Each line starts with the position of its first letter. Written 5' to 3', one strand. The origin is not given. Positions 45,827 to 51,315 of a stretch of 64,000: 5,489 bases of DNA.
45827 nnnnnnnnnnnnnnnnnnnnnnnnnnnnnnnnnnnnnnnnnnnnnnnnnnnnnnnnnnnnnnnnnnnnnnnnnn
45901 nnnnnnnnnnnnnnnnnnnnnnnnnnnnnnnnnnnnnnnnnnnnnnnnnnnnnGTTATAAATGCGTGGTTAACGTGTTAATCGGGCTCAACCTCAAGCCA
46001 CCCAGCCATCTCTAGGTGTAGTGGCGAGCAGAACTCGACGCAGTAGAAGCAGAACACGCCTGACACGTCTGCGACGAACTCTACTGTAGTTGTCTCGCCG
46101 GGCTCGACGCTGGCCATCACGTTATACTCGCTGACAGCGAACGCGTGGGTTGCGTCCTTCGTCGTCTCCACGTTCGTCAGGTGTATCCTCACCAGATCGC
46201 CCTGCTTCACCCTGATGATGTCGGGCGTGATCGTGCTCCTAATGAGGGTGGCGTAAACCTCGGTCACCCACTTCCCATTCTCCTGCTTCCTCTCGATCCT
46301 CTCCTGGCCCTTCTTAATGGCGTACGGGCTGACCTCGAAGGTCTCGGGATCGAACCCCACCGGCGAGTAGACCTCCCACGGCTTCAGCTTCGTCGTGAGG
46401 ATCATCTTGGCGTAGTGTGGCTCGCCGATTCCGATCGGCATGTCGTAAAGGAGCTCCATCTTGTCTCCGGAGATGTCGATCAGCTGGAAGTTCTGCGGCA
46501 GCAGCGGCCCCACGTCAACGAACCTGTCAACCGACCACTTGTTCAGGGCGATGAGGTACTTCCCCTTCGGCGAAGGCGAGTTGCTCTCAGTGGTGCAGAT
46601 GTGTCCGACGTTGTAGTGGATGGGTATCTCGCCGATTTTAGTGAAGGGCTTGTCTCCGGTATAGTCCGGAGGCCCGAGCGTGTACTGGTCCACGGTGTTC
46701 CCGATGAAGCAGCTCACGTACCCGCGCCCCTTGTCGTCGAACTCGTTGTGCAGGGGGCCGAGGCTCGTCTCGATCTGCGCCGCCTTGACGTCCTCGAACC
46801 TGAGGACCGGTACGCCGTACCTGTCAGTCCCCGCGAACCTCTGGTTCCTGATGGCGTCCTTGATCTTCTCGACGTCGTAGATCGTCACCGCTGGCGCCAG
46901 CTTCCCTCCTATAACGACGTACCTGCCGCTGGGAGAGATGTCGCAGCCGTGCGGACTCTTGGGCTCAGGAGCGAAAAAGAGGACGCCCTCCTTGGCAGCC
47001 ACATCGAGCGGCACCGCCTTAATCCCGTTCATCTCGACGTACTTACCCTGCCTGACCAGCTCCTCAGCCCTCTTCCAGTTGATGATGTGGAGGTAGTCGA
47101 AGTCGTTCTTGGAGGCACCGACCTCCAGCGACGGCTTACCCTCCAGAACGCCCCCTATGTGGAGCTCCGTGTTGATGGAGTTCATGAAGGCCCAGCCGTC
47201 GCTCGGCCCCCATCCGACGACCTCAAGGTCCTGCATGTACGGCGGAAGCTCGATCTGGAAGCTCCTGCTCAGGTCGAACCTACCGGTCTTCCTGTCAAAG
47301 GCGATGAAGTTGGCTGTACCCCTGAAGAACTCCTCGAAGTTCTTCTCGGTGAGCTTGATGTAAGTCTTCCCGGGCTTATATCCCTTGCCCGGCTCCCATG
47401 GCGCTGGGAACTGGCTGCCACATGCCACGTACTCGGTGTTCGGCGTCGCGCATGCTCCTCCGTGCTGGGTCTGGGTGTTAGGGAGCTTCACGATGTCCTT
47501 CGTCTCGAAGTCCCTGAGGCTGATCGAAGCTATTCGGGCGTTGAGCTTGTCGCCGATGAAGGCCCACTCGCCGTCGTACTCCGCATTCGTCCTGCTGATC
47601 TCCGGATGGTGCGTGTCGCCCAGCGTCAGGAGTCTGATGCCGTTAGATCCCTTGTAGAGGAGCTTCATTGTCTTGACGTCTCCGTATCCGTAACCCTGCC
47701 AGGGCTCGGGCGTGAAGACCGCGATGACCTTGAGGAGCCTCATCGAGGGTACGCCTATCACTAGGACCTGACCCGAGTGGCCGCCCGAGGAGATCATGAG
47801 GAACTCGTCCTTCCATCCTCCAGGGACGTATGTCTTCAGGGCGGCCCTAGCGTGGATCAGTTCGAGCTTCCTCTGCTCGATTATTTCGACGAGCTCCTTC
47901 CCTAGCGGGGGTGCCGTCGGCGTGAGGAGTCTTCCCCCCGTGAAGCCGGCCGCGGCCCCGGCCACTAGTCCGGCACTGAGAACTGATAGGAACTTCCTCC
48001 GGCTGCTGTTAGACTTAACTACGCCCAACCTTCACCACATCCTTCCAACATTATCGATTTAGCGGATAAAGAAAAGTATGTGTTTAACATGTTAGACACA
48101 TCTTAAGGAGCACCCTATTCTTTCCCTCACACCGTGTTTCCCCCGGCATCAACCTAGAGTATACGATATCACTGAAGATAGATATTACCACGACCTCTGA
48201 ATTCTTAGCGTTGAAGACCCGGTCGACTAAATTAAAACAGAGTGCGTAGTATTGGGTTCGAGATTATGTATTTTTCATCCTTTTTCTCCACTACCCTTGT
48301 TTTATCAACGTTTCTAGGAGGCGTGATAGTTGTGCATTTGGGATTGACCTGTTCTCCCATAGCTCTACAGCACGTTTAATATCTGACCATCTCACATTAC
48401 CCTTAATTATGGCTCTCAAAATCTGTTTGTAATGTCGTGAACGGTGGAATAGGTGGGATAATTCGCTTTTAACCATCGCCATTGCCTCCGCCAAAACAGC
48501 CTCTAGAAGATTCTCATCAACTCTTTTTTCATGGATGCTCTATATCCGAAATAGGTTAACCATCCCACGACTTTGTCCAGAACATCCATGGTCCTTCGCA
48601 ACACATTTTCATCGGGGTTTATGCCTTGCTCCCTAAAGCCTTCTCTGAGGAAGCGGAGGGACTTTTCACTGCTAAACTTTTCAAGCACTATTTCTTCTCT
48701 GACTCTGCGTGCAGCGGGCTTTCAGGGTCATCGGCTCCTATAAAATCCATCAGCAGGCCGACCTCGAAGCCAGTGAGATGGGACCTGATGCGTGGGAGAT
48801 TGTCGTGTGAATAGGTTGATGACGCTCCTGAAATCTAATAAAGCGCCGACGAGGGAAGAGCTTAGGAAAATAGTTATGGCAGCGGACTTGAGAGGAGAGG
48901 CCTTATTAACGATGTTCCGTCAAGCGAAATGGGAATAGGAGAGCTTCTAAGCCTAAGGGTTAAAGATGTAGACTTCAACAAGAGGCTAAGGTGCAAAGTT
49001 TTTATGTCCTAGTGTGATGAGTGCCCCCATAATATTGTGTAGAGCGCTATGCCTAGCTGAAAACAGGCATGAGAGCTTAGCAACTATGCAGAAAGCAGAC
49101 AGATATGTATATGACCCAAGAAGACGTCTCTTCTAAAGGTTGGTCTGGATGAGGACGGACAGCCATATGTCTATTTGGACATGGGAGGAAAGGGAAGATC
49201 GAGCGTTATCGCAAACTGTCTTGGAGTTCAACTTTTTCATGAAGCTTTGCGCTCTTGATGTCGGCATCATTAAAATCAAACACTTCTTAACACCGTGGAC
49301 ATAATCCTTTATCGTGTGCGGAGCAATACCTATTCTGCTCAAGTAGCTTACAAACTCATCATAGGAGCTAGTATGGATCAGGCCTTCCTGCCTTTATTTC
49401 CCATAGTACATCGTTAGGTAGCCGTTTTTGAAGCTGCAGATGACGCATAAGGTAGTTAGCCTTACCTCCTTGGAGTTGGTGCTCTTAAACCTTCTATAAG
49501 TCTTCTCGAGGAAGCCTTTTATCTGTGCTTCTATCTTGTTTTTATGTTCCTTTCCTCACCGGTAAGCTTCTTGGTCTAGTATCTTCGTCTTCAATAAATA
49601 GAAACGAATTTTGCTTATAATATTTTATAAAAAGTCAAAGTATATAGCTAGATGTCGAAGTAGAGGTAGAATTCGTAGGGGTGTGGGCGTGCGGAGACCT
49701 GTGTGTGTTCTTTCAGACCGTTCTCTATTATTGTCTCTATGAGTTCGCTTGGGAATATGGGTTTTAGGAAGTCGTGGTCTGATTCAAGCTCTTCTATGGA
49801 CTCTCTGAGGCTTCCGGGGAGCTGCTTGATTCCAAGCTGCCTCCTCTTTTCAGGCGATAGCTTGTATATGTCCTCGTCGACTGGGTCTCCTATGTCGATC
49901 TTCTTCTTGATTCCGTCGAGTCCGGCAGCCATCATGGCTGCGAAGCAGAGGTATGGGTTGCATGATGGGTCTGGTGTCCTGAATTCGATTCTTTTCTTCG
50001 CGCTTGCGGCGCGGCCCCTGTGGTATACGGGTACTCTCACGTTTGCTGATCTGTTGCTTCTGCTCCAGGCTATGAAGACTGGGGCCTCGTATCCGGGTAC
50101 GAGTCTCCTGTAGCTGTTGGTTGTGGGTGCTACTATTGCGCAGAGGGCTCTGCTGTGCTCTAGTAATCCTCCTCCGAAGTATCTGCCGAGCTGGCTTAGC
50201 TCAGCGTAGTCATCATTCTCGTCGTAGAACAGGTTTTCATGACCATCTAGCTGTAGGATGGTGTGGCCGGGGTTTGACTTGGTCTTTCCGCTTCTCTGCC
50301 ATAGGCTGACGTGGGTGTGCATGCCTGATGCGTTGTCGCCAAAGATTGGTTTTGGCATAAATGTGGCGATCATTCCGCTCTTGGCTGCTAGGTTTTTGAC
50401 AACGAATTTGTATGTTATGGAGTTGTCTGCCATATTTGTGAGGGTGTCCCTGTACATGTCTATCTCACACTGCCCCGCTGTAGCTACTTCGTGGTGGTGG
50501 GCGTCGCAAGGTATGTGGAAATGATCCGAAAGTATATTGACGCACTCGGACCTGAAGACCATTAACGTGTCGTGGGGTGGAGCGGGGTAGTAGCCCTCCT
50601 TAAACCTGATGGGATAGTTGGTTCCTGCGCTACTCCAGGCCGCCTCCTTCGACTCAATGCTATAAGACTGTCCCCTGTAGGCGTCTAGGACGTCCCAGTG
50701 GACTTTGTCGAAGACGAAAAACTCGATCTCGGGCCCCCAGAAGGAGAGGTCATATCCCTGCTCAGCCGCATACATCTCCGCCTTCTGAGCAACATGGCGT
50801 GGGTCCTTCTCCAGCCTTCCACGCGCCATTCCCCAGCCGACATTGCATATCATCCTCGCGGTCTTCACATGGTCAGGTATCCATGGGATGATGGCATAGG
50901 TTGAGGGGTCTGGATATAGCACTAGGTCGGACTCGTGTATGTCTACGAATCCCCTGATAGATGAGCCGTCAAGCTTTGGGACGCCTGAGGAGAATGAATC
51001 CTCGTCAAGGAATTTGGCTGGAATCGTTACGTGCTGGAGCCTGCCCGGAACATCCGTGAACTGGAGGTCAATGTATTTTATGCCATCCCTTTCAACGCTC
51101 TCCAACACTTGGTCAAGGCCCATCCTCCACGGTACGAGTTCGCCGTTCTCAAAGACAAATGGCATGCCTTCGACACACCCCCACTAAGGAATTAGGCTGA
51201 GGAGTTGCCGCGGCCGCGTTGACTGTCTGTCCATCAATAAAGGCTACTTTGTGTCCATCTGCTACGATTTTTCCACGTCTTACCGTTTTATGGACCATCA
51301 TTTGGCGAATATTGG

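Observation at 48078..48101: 24-bp near-perfect palindrome upstream of nosZ: candidate N-oxide/oxygen-responsive operator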

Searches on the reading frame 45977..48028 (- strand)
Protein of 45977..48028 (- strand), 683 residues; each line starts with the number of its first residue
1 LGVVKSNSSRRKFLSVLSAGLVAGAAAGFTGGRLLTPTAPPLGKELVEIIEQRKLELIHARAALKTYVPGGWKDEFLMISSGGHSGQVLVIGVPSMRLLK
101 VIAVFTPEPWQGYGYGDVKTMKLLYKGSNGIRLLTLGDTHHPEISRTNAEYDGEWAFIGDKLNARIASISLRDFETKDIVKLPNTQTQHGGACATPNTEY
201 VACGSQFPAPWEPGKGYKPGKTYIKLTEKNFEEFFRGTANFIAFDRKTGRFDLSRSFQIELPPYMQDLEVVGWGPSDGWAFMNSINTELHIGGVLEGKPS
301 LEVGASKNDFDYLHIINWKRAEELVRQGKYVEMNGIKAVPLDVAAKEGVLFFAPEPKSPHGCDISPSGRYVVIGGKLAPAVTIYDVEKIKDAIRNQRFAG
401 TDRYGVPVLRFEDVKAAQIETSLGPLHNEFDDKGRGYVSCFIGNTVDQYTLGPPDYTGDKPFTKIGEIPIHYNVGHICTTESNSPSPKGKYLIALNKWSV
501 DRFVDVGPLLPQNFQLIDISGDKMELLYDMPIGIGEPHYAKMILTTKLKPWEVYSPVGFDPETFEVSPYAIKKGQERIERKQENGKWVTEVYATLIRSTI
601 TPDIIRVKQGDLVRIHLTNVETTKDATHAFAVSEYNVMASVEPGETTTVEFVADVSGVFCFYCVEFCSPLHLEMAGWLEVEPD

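Call 8: search_protein_families(library=pfam, proteins=[window:45977-48028:-])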
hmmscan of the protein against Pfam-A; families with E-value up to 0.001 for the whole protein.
window:45977-48028:- (683 aa): 3 families
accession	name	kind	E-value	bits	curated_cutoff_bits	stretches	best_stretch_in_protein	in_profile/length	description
PF18764.7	nos_propeller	-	1.6e-32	111.6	30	1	468-538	2-71/71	Nitrous oxide reductase propeller repeat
PF13473.12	Cupredoxin_1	-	5.7e-05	23.5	27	1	597-663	29-92/104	Cupredoxin-like domain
PF00116.26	COX2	-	0.00012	22.5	22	1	617-674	56-113/120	Cytochrome C oxidase subunit II, periplasmic domain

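Call 12: find_related_loci(query=window:45977-48028:-, collection=genome_contigs, flank=10000)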
Query window:45977-48028:- (683 aa) in genome_contigs; peptide patterns used: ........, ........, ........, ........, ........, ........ (x = any residue, [..] = any of these).
379 stretches matched a pattern; 294 encode a relative of the query (tblastn E <= 1e-3); the best 80 are kept; 80 distinct loci.
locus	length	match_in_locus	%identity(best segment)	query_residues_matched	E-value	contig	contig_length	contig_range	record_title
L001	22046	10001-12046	94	1-682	0e+0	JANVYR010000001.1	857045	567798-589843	MAG: Candidatus Calditenuis fumarioli isolate 146_bin.25 NODE_2_length_857045_cov_24.061639, whole genome shotgun sequen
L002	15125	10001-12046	91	1-682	0e+0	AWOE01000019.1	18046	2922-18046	Candidatus Calditenuaceae archaeon JGI OTU-1 pSL4COM1_contig_23_0.19, whole genome shotgun sequence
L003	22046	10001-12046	79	1-682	0e+0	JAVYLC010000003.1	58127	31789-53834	MAG: Nitrososphaerota archaeon isolate BF2_201808_bins_8 BF2_201808_bins_8_scaffold_3, whole genome shotgun sequence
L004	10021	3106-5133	76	5-682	0e+0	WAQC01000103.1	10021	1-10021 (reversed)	MAG: Candidatus Pelearchaeum sp. isolate S146_89_esom k151_568900, whole genome shotgun sequence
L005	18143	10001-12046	78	1-682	0e+0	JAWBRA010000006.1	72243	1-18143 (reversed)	MAG: Candidatus Caldarchaeum sp. isolate JZ-1_201705_bins_59 JZ-1_201705_bins_59_scaffold_6, whole genome shotgun sequen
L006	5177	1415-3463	76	1-682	0e+0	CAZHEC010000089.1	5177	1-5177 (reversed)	MAG TPA_asm: uncultured Nitrososphaeria archaeon isolate SRP163575_co2_204 genome assembly, contig: NODE_21651_length_51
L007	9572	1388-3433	78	1-682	0e+0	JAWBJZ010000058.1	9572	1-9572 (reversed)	MAG: Candidatus Caldarchaeum sp. isolate GXS_201709_bins_78 GXS_201709_bins_78_scaffold_58, whole genome shotgun sequenc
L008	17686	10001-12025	74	5-681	0e+0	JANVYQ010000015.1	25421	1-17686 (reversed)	MAG: Candidatus Pelearchaeum maunauluense isolate 146_bin.21 NODE_790_length_25421_cov_6.108270, whole genome shotgun se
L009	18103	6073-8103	76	5-682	0e+0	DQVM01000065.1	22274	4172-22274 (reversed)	MAG TPA_asm: Candidatus Caldarchaeum subterraneum isolate SZUA-1515 k95_286228, whole genome shotgun sequence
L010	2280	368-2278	66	11-649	0e+0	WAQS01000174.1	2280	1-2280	MAG: Ferroglobus sp. isolate S146_96 k151_501830, whole genome shotgun sequence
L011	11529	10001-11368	79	1-455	0e+0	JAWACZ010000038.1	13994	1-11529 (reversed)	MAG: Candidatus Caldarchaeum sp. isolate QQ_201709_bins_146 QQ_201709_bins_146_scaffold_38, whole genome shotgun sequenc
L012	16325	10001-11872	54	48-682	0e+0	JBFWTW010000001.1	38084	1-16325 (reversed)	MAG: Candidatus Dadabacteria bacterium isolate CA_2019_TPBF_56 NODE_6198_length_38084_cov_4.857839_TPBF, whole genome sh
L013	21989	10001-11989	51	11-682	0e+0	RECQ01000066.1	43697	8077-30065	MAG: Phycisphaeraceae bacterium isolate DLM2.Bin55 NODE_773_length_43697_cov_24.0978, whole genome shotgun sequence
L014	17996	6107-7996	51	30-682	0e+0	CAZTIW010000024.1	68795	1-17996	MAG TPA_asm: uncultured Thermoanaerobaculia bacterium isolate SRP287453_co1_69 genome assembly, contig: NODE_562_length_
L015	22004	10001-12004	50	14-682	0e+0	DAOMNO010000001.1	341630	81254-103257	MAG TPA_asm: Phycisphaerales bacterium isolate AMR_MDS_5910 NODE_15_length_341630_cov_6.788603, whole genome shotgun seq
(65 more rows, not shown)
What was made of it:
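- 45977..48028 (-): nosZ, nitrous-oxide reductase with a Tat signal. This is the gene the dyad is proposed to control. Calditenuis fumarioli NosZ (call 12).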

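Call 30: find_related_loci(query=window:45977-48028:-, collection=metagenome_contigs, flank=6000)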
Query window:45977-48028:- (683 aa) in metagenome_contigs; peptide patterns used: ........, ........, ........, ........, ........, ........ (x = any residue, [..] = any of these).
432 stretches matched a pattern; 271 encode a relative of the query (tblastn E <= 1e-3); the best 80 are kept; 80 distinct loci.
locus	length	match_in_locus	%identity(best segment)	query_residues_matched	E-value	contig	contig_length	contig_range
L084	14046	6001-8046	94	1-682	0e+0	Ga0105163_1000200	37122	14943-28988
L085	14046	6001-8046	91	1-682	0e+0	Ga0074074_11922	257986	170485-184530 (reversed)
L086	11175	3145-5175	75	5-682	0e+0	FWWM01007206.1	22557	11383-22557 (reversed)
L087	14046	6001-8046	70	5-682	0e+0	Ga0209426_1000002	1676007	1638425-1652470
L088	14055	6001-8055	68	1-682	0e+0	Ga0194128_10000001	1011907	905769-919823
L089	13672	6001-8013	66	9-682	0e+0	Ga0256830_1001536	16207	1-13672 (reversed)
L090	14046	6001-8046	78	1-682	0e+0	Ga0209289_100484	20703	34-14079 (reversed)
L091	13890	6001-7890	53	48-680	0e+0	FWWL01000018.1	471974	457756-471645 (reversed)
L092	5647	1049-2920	54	48-682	0e+0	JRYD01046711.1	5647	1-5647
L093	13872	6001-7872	53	48-682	0e+0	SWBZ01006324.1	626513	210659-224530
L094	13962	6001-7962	50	3-681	0e+0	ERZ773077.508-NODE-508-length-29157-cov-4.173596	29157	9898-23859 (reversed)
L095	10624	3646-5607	50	3-681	0e+0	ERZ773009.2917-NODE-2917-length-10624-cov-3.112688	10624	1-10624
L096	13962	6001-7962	50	3-681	0e+0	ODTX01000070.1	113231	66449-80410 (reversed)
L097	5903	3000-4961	50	3-681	0e+0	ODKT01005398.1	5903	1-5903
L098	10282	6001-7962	50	3-681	0e+0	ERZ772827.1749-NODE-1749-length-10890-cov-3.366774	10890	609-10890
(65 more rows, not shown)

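Call 66: search_protein_families(library=ncbifam, proteins=[L086:9434-9997:-], max_evalue=0.001)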
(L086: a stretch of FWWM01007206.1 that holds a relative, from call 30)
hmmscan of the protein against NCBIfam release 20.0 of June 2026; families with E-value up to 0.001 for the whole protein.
L086:9434-9997:- (187 aa): 3 families
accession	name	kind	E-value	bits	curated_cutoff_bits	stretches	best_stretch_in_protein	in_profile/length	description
NF008221.0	PRK10992.1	equivalog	1.5e-11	44.3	254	1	26-142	98-214/220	iron-sulfur cluster repair protein YtfE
TIGR03652.1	FeS_repair_RIC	equivalog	3.1e-10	40.2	204.7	1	2-142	67-214/216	iron-sulfur cluster repair di-iron protein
NF041614.1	FeSrepair_DnrN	equivalog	1.7e-07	31.6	300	1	19-142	31-152/157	iron-sulfur cluster repair protein DnrN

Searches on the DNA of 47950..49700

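Call 71: search_rna_families(source=window, start=47950, end=49700, threshold=evalue, max_evalue=1)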
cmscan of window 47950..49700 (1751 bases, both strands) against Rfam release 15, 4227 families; matches with E-value up to 1: 0.
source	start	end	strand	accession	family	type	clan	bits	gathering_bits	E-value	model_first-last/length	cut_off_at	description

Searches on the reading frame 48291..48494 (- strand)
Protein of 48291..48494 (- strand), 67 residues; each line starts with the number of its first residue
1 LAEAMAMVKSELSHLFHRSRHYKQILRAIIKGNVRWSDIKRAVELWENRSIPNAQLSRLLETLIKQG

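Call 72: search_protein_families(library=pfam, proteins=[window:48291-48494:-], max_evalue=0.1)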
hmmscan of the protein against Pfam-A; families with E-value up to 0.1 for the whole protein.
window:48291-48494:- (67 aa): 1 family
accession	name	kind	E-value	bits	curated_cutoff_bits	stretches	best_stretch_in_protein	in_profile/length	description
PF21100.3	MCM_C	-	1.5e-08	34.8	27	1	19-67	4-51/64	MCM protein C-terminal winged helix-turn-helix domain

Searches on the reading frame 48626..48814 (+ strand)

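Call 72: search_protein_families(library=pfam, proteins=[window:48626-48814:+], max_evalue=0.1)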
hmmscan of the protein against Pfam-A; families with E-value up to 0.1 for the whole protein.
window:48626-48814:+ (62 aa): 1 family
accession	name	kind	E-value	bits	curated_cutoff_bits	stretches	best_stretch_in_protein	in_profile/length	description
PF13664.11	DUF4149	-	0.059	14.1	24.6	1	4-53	23-71/102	Domain of unknown function (DUF4149)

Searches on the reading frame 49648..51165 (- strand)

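Call 8: search_protein_families(library=pfam, proteins=[window:49648-51165:-])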
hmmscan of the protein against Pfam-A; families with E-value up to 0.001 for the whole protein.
window:49648-51165:- (505 aa): 2 families
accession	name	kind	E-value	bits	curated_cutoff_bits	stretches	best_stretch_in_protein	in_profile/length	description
PF00120.29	Gln-synt_C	-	1.5e-118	396.3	24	1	120-502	2-344/344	Glutamine synthetase, catalytic domain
PF03951.24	Gln-synt_N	-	4.8e-29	100.2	33.4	1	29-109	2-79/82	Glutamine synthetase, beta-Grasp domain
